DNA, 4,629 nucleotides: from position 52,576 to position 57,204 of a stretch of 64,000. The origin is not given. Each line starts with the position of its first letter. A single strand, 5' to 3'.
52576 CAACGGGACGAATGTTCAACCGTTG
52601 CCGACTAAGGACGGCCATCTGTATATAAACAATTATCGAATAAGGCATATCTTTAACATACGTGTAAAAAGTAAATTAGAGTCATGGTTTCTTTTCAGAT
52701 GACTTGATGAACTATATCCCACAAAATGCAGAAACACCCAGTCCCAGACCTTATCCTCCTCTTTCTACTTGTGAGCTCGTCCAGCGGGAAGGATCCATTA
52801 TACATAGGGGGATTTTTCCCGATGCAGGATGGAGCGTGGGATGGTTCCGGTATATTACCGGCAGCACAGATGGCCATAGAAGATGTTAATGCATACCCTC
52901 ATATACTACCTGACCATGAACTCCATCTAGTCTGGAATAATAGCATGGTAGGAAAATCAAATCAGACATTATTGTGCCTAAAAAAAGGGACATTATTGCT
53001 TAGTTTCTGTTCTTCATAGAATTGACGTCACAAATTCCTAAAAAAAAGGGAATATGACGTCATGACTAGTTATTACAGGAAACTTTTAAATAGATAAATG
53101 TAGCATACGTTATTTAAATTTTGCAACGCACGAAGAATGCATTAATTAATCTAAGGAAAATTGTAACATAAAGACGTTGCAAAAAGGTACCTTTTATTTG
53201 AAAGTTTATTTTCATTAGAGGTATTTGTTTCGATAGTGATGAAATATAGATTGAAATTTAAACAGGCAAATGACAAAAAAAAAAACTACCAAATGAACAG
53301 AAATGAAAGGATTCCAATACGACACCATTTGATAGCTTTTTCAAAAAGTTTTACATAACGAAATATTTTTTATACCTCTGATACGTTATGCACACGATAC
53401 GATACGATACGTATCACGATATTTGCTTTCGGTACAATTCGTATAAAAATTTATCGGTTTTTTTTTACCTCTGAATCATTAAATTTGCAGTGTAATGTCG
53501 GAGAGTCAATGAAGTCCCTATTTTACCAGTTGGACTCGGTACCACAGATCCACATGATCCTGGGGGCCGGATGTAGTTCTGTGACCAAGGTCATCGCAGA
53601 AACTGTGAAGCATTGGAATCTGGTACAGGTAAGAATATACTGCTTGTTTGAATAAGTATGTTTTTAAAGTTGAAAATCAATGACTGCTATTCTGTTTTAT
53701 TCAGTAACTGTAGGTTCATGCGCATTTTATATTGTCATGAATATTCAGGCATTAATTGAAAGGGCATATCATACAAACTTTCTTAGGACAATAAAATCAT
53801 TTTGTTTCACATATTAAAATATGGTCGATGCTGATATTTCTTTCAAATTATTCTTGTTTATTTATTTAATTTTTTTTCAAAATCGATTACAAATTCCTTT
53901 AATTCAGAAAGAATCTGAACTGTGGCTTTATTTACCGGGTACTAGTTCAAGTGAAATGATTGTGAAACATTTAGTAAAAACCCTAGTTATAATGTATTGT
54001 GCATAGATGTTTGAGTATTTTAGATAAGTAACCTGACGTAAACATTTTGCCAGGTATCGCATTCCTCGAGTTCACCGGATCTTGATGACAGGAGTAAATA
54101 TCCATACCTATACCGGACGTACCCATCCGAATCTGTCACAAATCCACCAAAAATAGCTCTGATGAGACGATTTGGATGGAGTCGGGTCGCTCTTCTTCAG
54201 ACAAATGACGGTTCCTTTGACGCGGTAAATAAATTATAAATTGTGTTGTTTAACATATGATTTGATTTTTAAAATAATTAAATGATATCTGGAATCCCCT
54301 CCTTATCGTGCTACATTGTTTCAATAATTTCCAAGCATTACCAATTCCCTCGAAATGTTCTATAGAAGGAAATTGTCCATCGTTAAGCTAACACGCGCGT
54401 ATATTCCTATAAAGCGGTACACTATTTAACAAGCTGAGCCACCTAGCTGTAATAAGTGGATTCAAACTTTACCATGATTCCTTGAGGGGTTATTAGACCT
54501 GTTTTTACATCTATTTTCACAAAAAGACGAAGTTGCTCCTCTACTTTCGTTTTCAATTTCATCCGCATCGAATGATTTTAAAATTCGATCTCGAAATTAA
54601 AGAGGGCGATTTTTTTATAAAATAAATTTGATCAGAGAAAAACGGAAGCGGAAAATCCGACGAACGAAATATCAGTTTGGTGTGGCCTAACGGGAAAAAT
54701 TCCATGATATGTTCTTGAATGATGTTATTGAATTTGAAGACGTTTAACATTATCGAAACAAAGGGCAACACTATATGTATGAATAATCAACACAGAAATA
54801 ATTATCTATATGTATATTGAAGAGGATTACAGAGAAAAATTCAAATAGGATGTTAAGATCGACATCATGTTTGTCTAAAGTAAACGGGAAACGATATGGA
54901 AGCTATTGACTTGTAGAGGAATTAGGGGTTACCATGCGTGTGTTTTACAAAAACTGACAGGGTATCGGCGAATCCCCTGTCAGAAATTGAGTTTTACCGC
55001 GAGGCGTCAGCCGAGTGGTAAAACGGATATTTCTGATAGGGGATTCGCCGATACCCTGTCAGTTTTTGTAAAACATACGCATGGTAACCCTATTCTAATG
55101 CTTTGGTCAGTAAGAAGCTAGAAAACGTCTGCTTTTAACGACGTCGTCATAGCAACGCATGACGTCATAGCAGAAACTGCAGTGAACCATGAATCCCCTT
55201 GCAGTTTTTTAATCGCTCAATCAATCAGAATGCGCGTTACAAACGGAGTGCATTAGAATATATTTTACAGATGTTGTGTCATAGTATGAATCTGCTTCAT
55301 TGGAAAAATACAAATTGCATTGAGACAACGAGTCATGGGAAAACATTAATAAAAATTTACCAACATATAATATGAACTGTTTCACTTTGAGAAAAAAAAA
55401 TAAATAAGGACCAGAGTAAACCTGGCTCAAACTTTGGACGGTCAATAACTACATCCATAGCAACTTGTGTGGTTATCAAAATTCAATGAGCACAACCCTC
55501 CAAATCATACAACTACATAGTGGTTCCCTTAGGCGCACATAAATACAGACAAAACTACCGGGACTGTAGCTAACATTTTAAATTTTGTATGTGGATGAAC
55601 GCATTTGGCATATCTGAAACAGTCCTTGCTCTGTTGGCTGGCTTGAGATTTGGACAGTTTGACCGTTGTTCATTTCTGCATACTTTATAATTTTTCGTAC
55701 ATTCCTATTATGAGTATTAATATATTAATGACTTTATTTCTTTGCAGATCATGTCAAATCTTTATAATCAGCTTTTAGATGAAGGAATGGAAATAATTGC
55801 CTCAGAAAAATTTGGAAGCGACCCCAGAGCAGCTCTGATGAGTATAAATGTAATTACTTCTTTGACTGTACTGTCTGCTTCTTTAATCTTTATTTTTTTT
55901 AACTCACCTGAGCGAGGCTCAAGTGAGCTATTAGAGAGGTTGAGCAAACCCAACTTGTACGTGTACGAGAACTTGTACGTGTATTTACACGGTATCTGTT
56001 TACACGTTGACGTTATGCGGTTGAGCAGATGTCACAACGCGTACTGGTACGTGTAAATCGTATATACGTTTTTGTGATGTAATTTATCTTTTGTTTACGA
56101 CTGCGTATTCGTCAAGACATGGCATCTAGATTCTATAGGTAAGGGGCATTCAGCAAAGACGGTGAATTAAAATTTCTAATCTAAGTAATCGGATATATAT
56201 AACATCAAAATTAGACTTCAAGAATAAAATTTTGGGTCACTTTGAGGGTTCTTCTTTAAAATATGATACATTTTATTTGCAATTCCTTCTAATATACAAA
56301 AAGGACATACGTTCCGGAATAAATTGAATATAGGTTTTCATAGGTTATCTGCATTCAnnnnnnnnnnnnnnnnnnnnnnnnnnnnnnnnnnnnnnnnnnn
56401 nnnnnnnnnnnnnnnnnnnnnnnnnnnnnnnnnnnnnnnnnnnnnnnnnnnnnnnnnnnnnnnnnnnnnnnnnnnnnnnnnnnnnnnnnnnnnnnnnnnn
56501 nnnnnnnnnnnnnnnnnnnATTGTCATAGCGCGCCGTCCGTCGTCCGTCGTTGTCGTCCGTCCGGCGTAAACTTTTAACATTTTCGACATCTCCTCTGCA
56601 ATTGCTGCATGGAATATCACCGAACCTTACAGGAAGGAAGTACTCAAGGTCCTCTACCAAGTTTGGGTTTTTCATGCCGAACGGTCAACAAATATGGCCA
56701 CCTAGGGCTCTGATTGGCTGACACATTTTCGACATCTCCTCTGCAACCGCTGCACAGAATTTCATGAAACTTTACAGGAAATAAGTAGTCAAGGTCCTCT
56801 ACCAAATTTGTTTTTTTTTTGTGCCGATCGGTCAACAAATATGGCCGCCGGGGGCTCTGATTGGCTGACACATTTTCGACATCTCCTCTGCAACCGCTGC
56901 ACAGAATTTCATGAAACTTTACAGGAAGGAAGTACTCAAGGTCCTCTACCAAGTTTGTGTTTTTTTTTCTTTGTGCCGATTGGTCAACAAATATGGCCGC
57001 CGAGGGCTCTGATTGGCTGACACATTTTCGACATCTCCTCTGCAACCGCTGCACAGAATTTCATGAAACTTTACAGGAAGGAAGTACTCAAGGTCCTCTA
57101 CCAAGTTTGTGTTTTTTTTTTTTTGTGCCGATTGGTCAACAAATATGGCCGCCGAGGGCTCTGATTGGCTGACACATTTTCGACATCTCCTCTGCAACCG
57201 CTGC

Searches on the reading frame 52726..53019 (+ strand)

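Call 21: search_protein_families(library=pfam, proteins=[window:52726-53019:+], max_evalue=0.01)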
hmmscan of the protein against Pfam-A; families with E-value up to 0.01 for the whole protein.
window:52726-53019:+ (97 aa): 1 family
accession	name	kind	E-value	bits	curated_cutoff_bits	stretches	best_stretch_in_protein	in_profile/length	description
PF01094.35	ANF_receptor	-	0.0017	17.9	25.4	1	44-73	3-32/353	Receptor family ligand binding region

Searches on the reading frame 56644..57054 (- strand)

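Call 21: search_protein_families(library=pfam, proteins=[window:56644-57054:-], max_evalue=0.01)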
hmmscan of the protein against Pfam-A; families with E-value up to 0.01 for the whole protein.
window:56644-57054:- (136 aa): 3 families
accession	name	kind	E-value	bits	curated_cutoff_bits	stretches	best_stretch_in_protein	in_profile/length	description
PF06064.16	Gam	-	0.0015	19.1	25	0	18-52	14-48/98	Host-nuclease inhibitor protein Gam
PF12675.12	DUF3795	-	0.0073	17.2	22.6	0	8-64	9-52/83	Protein of unknown function (DUF3795)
PF23671.1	HTH_70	-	0.0099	16.4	27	0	75-95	27-47/71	HTH 3-helical bundle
